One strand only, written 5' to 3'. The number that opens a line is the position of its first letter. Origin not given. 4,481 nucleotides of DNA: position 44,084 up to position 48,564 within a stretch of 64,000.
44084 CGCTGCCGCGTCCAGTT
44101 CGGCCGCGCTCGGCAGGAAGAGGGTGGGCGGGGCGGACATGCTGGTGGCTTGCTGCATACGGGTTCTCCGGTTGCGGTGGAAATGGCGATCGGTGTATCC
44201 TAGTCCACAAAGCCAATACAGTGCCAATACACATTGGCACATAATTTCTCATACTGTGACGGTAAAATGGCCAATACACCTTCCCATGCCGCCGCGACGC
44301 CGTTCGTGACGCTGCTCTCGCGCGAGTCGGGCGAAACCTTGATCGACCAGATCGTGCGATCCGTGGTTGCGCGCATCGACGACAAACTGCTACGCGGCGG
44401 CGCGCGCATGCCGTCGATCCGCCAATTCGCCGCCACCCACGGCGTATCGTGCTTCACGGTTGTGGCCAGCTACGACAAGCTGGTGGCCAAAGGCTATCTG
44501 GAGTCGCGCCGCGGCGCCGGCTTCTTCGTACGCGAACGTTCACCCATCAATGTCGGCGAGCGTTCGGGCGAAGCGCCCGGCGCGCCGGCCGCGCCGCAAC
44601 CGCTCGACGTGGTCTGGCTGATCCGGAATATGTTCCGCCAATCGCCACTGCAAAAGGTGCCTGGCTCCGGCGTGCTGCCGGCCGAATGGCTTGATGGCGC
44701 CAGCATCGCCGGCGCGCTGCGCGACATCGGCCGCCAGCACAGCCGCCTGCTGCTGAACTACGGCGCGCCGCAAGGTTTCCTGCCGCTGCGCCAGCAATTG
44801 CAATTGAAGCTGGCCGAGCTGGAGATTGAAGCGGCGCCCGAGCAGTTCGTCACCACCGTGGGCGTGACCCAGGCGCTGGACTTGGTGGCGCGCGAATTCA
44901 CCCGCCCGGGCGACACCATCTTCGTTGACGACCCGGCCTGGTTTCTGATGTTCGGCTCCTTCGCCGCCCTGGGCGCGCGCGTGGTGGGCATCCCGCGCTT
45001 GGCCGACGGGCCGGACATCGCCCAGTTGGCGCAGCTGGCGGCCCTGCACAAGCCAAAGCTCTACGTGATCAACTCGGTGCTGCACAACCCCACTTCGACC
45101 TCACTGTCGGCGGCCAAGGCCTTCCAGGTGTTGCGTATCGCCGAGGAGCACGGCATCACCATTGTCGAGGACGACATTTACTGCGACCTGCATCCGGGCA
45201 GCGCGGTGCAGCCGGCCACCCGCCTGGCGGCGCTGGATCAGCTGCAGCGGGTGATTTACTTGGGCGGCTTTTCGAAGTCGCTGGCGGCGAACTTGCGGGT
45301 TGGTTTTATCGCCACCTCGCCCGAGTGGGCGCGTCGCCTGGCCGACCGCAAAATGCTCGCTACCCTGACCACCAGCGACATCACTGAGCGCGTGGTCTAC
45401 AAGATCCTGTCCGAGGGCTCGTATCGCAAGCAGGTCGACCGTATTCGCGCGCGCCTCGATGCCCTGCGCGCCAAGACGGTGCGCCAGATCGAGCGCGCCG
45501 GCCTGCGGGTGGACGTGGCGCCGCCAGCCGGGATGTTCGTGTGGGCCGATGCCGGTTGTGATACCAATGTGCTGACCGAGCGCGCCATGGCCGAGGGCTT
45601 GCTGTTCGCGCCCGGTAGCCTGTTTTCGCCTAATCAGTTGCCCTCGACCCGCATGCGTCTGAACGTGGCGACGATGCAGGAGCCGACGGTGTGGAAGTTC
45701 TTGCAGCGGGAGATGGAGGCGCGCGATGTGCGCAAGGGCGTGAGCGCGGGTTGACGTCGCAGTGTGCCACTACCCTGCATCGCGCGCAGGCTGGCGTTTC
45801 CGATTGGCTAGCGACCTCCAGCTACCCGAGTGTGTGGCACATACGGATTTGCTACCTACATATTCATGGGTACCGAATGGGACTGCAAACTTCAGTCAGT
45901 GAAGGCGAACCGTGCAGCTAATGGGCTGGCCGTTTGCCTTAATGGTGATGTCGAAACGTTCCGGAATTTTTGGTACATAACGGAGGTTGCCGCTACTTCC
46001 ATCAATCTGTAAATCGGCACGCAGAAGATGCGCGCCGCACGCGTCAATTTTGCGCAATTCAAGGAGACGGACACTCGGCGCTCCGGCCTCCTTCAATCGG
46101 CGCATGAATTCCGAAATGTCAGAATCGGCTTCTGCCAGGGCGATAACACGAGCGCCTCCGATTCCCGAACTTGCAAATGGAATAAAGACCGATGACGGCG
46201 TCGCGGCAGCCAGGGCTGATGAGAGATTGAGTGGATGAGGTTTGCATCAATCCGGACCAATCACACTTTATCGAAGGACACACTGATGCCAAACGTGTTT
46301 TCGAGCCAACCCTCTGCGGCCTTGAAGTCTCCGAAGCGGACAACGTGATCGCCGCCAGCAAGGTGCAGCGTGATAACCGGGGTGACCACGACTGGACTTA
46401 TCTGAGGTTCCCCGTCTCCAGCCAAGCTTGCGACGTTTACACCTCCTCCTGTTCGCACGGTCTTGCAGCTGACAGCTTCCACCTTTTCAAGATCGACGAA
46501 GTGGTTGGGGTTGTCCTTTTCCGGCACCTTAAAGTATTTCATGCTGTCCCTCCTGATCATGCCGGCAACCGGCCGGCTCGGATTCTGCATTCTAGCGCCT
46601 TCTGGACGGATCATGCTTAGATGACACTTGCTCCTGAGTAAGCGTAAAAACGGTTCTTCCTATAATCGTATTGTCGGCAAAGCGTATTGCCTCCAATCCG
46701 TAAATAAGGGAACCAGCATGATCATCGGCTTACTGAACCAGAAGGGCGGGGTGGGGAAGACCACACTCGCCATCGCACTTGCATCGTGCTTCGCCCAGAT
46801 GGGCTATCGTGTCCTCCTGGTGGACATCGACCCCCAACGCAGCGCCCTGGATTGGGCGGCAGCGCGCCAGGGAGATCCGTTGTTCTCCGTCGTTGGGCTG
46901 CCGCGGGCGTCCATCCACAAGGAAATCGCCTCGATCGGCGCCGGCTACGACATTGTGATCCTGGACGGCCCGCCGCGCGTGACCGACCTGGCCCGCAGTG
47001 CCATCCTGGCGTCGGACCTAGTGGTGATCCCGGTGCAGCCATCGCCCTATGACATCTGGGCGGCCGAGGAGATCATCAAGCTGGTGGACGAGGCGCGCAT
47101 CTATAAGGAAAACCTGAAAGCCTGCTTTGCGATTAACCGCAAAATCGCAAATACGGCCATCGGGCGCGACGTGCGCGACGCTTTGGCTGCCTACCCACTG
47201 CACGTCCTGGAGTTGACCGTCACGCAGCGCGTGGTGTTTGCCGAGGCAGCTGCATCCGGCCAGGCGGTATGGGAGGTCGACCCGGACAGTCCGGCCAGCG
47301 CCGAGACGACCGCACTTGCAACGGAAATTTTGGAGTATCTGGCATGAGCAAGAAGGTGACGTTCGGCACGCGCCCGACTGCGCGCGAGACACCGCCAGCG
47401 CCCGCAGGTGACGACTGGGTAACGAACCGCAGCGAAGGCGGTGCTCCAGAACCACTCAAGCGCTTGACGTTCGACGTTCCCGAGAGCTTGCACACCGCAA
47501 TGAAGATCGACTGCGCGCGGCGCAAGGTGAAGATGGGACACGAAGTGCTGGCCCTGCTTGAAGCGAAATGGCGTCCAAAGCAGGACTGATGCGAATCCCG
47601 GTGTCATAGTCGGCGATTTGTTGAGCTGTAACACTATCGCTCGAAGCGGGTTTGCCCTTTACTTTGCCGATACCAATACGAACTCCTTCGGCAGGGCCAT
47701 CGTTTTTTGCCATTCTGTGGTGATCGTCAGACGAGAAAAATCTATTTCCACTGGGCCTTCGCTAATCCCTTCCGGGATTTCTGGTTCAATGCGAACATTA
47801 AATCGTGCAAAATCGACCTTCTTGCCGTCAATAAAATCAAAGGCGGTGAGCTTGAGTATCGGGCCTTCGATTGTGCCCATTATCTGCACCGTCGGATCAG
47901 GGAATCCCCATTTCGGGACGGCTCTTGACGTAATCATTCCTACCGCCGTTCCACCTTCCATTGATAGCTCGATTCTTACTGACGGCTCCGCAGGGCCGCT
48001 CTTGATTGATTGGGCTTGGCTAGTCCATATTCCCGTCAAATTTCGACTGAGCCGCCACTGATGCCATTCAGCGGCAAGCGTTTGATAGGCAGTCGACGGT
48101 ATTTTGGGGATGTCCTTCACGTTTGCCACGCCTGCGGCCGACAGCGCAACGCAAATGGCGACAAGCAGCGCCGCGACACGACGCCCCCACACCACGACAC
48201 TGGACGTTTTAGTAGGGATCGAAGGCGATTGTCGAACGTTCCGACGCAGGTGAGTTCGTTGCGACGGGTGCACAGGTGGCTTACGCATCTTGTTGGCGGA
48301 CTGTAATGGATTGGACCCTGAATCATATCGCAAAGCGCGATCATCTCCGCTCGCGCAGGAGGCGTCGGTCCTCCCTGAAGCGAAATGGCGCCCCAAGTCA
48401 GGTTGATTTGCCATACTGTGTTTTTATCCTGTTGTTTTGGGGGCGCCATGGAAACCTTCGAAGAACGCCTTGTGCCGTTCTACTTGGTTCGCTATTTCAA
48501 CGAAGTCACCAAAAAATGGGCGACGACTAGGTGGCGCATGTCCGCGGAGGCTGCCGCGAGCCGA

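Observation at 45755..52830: Low-G+C island: plasmid partition pair plus a one-strand string of ~10 unassignable small genes between mocR and htpG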

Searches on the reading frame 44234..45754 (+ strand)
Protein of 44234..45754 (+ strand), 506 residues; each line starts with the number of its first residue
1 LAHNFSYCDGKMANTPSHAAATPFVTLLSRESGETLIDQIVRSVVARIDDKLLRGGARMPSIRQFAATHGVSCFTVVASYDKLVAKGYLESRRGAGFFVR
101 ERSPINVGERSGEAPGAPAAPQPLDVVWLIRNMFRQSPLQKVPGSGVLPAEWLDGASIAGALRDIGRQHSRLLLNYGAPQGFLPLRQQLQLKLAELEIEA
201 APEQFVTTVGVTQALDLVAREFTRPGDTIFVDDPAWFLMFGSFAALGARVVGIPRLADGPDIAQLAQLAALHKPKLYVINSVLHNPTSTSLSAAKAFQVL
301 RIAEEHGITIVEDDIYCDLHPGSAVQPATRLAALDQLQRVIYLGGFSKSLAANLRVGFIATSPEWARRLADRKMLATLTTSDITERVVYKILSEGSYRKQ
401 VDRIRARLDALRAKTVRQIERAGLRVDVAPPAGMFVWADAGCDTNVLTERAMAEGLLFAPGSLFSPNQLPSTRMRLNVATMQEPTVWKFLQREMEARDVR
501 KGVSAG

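Call 8: find_related_loci(query=window:44234-45754:+, collection=genome_contigs, flank=10000)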
Query window:44234-45754:+ (506 aa) in genome_contigs; peptide patterns used: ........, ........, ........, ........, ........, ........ (x = any residue, [..] = any of these).
592 stretches matched a pattern; 566 encode a relative of the query (tblastn E <= 1e-3); the best 80 are kept; 80 distinct loci.
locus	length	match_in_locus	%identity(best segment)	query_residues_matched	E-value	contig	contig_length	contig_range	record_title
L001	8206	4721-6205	84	3-494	0e+0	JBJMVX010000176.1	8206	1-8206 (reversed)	MAG: Massilia sp. isolate H3_16_all_fractions_metab_maxbC_112_62_0 k255_4882896, whole genome shotgun sequence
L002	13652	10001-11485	85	3-496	0e+0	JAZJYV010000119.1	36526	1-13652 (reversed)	MAG: Pseudomonadota bacterium isolate ADI_H1L3_4_122_18_3-bin021_1 ADIH1L34_B021_1_000000000119, whole genome shotgun se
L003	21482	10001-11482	83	3-494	0e+0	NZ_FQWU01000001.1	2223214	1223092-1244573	Massilia sp. CF038, whole genome shotgun sequence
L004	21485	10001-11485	84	3-496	0e+0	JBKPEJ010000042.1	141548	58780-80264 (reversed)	MAG: Pseudomonadota bacterium isolate GB_EKS_MAG_00001 GB_EKS_000000359265, whole genome shotgun sequence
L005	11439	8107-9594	82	2-495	0e+0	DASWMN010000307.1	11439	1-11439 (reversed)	MAG TPA_asm: Telluria sp. isolate SMAG_U3388 k141_54412, whole genome shotgun sequence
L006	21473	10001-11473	84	4-494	0e+0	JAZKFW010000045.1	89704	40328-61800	MAG: Pseudomonadota bacterium isolate DC_RB_04_SPN110320-bin020 DCRB04SPN_B020_0_000000000045, whole genome shotgun sequ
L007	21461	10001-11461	84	3-494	0e+0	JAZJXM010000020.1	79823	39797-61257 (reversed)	MAG: Pseudomonadota bacterium isolate ADI_H1L2_2_122_18_3-bin017 ADIH1L22_B017_0_000000000020, whole genome shotgun sequ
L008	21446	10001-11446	84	3-494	0e+0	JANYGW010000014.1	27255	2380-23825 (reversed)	MAG: Massilia sp. isolate 341R_metabinner_93_sub 341R_k141_531079, whole genome shotgun sequence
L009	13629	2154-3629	83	4-494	0e+0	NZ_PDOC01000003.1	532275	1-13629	Massilia eurypsychrophila strain JCM 30074 ZB100002, whole genome shotgun sequence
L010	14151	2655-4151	82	5-495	0e+0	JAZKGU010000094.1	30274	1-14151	MAG: Pseudomonadota bacterium isolate DC_RB_04_SPN110320-bin067 DCRB04SPN_B067_0_000000000094, whole genome shotgun sequ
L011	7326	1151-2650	81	3-497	0e+0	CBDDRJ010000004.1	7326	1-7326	uncultured bacterium isolate s13_117 genome assembly, contig: k141_152565, whole genome shotgun sequence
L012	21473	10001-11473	83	3-494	0e+0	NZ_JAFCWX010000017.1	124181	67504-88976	Massilia sp. TWP1-3-3 NODE_17_length_124181_cov_54.780446, whole genome shotgun sequence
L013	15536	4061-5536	82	3-498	0e+0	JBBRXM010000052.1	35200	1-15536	MAG: Burkholderiales bacterium isolate La4_metabat2.198 La4_metabat2.198_K_3165699_L_35200_cov_322.7336, whole genome sh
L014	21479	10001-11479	82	4-494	0e+0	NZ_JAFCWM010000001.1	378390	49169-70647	Massilia sp. TWR1-2-2 NODE_1_length_378390_cov_97.782695, whole genome shotgun sequence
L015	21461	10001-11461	81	4-494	0e+0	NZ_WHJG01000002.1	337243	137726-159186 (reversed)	Massilia frigida strain CCM 8695 NODE_2_length_337243_cov_7.885511, whole genome shotgun sequence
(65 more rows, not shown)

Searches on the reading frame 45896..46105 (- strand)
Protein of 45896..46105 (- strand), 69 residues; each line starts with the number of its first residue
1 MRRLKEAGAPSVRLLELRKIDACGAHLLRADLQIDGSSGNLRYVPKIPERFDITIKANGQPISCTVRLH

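Call 3: search_protein_families(library=pfam, max_evalue=0.1, proteins=[window:45896-46105:-])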
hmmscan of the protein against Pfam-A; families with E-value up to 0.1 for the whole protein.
window:45896-46105:- (69 aa): 0 families

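Call 14: search_protein_families(library=phrogs, max_evalue=0.01, proteins=[window:45896-46105:-])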
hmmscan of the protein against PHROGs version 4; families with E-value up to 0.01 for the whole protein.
window:45896-46105:- (69 aa): 0 families

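Call 40: search_protein_families(library=ncbifam, max_evalue=0.1, proteins=[window:45896-46105:-])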
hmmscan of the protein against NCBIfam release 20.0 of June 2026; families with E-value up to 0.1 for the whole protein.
window:45896-46105:- (69 aa): 0 families
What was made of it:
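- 45896..46105 (-): o69, a 69-aa ORF of uncertain coding status. No Pfam, PHROGs or NCBIfam hit (calls 3, 14, 40).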

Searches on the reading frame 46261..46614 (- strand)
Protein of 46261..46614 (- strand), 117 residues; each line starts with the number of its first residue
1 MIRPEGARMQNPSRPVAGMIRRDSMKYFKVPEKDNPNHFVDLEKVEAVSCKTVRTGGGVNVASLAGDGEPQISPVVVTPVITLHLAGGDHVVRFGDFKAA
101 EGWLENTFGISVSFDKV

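Call 3: search_protein_families(library=pfam, max_evalue=0.1, proteins=[window:46261-46614:-])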
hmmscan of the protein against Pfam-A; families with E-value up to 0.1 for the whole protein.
window:46261-46614:- (117 aa): 0 families

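Call 14: search_protein_families(library=phrogs, max_evalue=0.01, proteins=[window:46261-46614:-])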
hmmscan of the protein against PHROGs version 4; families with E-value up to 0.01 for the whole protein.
window:46261-46614:- (117 aa): 0 families

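Call 40: search_protein_families(library=ncbifam, max_evalue=0.1, proteins=[window:46261-46614:-])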
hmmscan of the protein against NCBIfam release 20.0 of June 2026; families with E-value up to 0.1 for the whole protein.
window:46261-46614:- (117 aa): 0 families

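Call 69: search_protein_families(library=padloc, max_evalue=0.01, proteins=[window:46261-46614:-])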
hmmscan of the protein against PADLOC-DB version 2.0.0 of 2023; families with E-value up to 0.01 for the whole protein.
window:46261-46614:- (117 aa): 0 families
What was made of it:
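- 46261..46614 (-): o117, an unassigned ORF. The real start is probably internal. No hits (calls 3, 14, 40, 69).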

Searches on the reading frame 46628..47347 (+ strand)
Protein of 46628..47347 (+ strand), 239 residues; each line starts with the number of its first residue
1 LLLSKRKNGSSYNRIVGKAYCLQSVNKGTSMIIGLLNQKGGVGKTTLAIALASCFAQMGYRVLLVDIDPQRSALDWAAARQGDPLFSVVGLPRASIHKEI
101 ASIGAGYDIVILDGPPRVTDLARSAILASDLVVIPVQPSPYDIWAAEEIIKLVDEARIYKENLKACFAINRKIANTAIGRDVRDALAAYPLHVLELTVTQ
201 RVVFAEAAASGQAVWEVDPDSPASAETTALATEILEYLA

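Call 3: search_protein_families(library=pfam, max_evalue=0.1, proteins=[window:46628-47347:+])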
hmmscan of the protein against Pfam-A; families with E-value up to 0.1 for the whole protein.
window:46628-47347:+ (239 aa): 15 families
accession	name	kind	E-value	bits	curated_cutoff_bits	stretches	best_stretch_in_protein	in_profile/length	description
PF13614.12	AAA_31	-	7.3e-28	98.1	27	2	32-73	3-44/177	AAA domain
PF01656.29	CbiA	-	2.7e-18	66.6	25.4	1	35-212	3-123/125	CobQ/CobB/MinD/ParA nucleotide binding domain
PF06564.18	CBP_BcsQ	-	3.3e-10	40.3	21.3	2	32-70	3-41/234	Cellulose biosynthesis protein BcsQ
PF09140.17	MipZ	-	6e-10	39.3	20.7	2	32-72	2-43/262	ATPase MipZ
PF07015.17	VirC1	-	3.1e-09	37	24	1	35-206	6-184/231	VirC1 protein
PF02374.21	ArsA_ATPase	-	6.3e-08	32.6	24.3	1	36-75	6-45/305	Anion-transporting ATPase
PF10609.15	ParA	-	1.5e-07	31.5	27.1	1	31-68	4-41/246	NUBPL iron-transfer P-loop NTPase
PF00142.24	Fer4_NifH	-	5.3e-06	26.5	25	1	38-71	7-40/271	4Fe-4S iron sulfur cluster binding proteins, NifH/frxC family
PF16575.11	CLP1_P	-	0.0017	18.6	26.6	1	41-72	4-35/188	mRNA cleavage and polyadenylation factor CLP1 P-loop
PF00448.28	SRP54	-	0.0021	18.2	22.7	1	40-113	10-90/196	SRP54-type protein, GTPase domain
PF03308.22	MeaB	-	0.0065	15.9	23.1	1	27-70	30-72/273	Methylmalonyl Co-A mutase-associated GTPase MeaB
PF03029.23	ATP_bind_1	-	0.011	16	27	1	41-78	6-43/240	Conserved hypothetical ATP binding protein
PF13481.12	AAA_25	-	0.031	14.4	27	1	34-64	36-77/195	AAA domain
PF02606.20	LpxK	-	0.051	13.1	27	1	39-65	45-71/328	Tetraacyldisaccharide-1-P 4'-kinase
PF01695.23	IstB_IS21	-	0.061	13.3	24.1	1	39-68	100-129/238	IstB-like ATP binding protein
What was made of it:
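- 46718..47347 (+): parA, a small plasmid-type partition ATPase of 209 aa with a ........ Walker A motif. Pfam AAA_31 at 7e-28 and CbiA (call 3).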

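Call 15: search_protein_families(library=phrogs, max_evalue=0.01, proteins=[window:46628-47347:+])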
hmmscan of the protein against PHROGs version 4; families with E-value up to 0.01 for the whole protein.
window:46628-47347:+ (239 aa): 2 families
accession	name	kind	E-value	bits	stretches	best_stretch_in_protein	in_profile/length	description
phrog_164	-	DNA, RNA and nucleotide metabolism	2.5e-51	176.2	1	27-237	221-472/500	ParA-like partition protein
phrog_168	-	DNA, RNA and nucleotide metabolism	0.0044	17.7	1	24-121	36-115/314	clamp loader of DNA polymerase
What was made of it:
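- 46718..47347 (+): PHROG 164, ParA-like (call 15).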

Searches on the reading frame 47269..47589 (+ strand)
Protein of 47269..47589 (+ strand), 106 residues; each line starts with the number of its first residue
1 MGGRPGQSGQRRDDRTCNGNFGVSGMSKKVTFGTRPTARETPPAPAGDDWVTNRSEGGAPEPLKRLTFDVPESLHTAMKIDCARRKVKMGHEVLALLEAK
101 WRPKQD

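Call 3: search_protein_families(library=pfam, max_evalue=0.1, proteins=[window:47269-47589:+])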
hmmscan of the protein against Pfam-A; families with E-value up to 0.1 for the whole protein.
window:47269-47589:+ (106 aa): 1 family
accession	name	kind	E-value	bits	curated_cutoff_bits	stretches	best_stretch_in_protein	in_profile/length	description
PF21432.3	56B_RHH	-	0.011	16.1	27.2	1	73-89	2-18/32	56B-like, Ribbon-helix-helix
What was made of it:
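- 47344..47589 (+): parG, a ribbon-helix-helix centromere-binding partner, ATGA-coupled to parA. Weak RHH Pfam hit (call 3).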

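Call 14: search_protein_families(library=phrogs, max_evalue=0.01, proteins=[window:47269-47589:+])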
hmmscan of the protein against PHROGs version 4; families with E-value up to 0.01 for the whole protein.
window:47269-47589:+ (106 aa): 0 families

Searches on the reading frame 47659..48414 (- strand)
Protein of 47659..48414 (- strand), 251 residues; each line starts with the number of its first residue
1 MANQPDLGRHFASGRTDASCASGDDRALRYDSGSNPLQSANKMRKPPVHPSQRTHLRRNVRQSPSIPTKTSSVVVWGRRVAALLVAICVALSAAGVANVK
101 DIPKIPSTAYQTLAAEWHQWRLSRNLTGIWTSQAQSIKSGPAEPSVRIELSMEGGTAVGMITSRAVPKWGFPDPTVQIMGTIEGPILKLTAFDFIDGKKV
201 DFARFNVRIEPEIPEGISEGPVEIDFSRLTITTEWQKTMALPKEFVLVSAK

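Call 3: search_protein_families(library=pfam, max_evalue=0.1, proteins=[window:47659-48414:-])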
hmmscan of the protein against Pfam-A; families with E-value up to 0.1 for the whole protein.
window:47659-48414:- (251 aa): 0 families

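Call 14: search_protein_families(library=phrogs, max_evalue=0.01, proteins=[window:47659-48414:-])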
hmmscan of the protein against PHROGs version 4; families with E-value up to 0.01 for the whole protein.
window:47659-48414:- (251 aa): 0 families

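Call 40: search_protein_families(library=ncbifam, max_evalue=0.1, proteins=[window:47659-48414:-])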
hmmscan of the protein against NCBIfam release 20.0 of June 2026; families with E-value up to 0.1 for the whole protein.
window:47659-48414:- (251 aa): 0 families

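Call 67: find_homologous_proteins(query=window:47659-48414:-, max_evalue=0.001)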
Query window:47659-48414:- (251 aa): 1 proteins with E <= 0.001 among 1434 candidates.
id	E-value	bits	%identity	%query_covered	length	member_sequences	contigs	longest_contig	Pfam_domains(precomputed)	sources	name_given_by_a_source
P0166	9.5e-95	335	99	61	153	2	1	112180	-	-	-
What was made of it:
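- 47659..48414 (-): o251, an ORFan with one predicted membrane helix. One annotation calls only the C-terminal 153 aa. Only itself found in the 5.8-billion-protein search (call 67).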

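Call 69: search_protein_families(library=padloc, max_evalue=0.01, proteins=[window:47659-48414:-])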
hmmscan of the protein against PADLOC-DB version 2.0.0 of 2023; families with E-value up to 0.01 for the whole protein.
window:47659-48414:- (251 aa): 0 families

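Call 110: search_solved_structures(query=window:47659-48414:-, max_evalue=1)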
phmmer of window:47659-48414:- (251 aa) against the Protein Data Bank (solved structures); distinct sequences matched with E-value up to 1: 0.
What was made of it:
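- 47659..48414 (-): No family or PDB hit (calls 3, 14, 40, 69, 110).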
